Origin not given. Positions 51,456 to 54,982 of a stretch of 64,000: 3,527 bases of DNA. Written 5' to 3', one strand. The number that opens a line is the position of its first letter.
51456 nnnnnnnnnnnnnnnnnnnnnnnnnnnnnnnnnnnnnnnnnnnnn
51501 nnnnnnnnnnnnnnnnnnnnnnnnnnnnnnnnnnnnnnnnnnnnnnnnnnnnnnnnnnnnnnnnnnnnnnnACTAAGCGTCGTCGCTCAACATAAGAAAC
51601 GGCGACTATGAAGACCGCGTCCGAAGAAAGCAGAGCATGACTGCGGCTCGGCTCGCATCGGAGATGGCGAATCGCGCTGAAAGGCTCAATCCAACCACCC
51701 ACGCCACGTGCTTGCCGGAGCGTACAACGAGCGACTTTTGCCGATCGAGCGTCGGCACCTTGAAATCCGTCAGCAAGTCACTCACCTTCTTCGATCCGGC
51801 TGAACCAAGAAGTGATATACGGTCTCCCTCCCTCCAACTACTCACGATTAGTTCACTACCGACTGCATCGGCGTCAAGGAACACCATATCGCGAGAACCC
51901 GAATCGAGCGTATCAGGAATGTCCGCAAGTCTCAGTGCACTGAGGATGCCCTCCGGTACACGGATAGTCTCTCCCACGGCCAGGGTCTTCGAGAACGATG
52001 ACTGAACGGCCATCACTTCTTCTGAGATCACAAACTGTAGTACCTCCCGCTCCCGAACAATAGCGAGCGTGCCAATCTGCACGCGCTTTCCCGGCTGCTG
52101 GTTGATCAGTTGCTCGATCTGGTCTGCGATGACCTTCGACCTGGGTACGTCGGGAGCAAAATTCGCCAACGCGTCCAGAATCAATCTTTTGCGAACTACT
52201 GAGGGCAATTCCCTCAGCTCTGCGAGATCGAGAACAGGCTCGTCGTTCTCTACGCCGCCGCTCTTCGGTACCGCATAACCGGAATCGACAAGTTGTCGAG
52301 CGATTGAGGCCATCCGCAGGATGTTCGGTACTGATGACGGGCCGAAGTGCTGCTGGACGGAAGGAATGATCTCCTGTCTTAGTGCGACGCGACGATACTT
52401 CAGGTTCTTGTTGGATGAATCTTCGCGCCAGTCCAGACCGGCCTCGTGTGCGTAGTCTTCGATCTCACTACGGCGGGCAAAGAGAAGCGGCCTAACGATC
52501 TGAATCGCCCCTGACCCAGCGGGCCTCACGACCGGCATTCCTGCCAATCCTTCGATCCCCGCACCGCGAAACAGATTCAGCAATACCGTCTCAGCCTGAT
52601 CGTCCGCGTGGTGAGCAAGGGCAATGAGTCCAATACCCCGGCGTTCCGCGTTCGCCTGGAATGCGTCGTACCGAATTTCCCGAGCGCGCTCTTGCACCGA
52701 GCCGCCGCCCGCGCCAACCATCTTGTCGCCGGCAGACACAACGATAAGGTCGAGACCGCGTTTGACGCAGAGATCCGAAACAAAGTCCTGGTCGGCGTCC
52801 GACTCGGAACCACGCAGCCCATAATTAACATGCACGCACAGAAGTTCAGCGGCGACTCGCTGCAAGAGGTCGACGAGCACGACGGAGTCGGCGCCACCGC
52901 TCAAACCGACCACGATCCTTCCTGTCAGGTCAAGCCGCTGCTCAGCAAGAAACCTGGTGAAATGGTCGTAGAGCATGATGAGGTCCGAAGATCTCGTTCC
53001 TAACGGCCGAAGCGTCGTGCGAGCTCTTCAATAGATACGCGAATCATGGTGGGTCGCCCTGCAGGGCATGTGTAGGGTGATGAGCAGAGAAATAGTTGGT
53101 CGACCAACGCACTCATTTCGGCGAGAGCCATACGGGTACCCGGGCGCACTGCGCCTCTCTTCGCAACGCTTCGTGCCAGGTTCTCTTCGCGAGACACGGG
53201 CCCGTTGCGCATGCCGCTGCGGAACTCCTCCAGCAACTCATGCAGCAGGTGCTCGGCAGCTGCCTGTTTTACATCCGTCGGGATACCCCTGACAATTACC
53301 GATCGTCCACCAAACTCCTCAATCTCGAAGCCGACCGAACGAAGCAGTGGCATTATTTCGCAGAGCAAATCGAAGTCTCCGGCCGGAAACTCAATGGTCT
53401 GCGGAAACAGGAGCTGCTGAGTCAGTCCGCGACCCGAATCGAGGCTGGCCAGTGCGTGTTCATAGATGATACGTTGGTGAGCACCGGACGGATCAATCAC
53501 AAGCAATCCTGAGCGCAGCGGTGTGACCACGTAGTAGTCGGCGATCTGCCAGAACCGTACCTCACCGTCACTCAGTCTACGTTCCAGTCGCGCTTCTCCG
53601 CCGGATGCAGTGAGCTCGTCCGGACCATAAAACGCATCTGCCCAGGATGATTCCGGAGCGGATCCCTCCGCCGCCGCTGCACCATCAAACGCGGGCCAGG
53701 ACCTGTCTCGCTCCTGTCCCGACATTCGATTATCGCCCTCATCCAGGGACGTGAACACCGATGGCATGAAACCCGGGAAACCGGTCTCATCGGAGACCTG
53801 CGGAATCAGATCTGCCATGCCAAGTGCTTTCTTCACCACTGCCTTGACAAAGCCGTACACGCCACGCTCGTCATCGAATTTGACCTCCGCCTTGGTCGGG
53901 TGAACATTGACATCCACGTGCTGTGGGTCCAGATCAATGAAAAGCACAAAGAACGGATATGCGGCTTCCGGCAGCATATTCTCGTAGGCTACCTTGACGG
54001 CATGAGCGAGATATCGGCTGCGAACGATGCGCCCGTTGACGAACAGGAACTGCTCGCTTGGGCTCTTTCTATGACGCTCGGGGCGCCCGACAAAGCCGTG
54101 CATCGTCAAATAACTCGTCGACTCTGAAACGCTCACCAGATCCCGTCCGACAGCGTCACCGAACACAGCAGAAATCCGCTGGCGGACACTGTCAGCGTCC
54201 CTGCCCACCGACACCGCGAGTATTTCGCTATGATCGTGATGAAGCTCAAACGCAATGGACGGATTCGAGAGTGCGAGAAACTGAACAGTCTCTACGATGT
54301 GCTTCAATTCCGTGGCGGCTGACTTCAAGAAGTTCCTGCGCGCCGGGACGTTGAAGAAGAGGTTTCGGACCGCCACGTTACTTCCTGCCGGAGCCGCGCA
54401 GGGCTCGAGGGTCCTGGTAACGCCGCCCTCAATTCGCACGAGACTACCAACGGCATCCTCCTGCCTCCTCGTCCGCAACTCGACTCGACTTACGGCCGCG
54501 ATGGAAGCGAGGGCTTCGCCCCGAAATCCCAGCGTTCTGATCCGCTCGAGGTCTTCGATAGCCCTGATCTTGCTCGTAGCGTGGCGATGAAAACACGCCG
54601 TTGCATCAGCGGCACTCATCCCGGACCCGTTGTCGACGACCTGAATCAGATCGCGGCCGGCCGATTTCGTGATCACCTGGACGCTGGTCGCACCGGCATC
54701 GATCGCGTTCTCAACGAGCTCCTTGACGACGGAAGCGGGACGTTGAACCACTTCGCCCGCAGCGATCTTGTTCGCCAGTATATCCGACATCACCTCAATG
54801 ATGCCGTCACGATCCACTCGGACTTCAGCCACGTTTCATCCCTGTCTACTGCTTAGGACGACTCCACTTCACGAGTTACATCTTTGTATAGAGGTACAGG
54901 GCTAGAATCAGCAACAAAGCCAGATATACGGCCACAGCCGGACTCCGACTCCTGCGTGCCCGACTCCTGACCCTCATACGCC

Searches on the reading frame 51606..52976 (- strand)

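Call 25: search_protein_families(library=pfam, proteins=[window:51606-52976:-], max_evalue=0.00001)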
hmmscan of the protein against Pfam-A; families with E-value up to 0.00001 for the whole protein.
window:51606-52976:- (456 aa): 3 families
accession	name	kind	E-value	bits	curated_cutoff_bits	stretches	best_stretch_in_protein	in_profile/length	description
PF01171.26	ATP_bind_3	-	2.5e-51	174.4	27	1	21-202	2-182/182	PP-loop family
PF11734.13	TilS_C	-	1.3e-09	37.7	22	1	378-443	3-68/74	TilS substrate C-terminal domain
PF09179.16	TilS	-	3.8e-06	27.5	21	1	249-313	1-66/67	TilS substrate binding domain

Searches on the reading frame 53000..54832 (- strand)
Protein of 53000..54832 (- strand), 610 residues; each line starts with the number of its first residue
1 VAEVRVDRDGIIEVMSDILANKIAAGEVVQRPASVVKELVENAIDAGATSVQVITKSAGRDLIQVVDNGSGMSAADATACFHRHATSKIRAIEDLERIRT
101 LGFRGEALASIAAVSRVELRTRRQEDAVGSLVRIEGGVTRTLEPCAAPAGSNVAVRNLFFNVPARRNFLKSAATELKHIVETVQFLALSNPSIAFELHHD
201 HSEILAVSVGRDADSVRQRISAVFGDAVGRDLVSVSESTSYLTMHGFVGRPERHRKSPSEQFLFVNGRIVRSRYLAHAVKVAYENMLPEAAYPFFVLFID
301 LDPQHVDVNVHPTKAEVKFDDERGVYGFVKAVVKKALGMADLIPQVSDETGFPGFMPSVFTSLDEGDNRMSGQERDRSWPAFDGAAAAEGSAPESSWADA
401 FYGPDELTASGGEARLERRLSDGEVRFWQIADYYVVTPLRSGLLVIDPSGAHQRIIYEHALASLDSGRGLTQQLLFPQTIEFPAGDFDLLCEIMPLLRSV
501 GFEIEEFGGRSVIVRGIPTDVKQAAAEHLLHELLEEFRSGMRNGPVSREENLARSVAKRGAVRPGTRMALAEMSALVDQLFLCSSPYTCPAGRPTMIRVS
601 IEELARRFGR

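Call 25: search_protein_families(library=pfam, proteins=[window:53000-54832:-], max_evalue=0.00001)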
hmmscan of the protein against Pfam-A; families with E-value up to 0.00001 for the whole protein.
window:53000-54832:- (610 aa): 4 families
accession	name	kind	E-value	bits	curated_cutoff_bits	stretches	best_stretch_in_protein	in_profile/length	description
PF01119.25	DNA_mis_repair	-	1.6e-38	131.4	26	1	220-337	1-118/119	DNA mismatch repair protein, C-terminal domain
PF08676.16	MutL_C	-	1.2e-26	93.5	25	1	429-567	3-141/142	MutL C terminal dimerisation domain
PF13589.12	HATPase_c_3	-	4e-10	40.3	25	1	33-126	4-97/137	Histidine kinase-, DNA gyrase B-, and HSP90-like ATPase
PF02518.31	HATPase_c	-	5.3e-06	27.3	26.4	0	31-86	5-63/111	Histidine kinase-, DNA gyrase B-, and HSP90-like ATPase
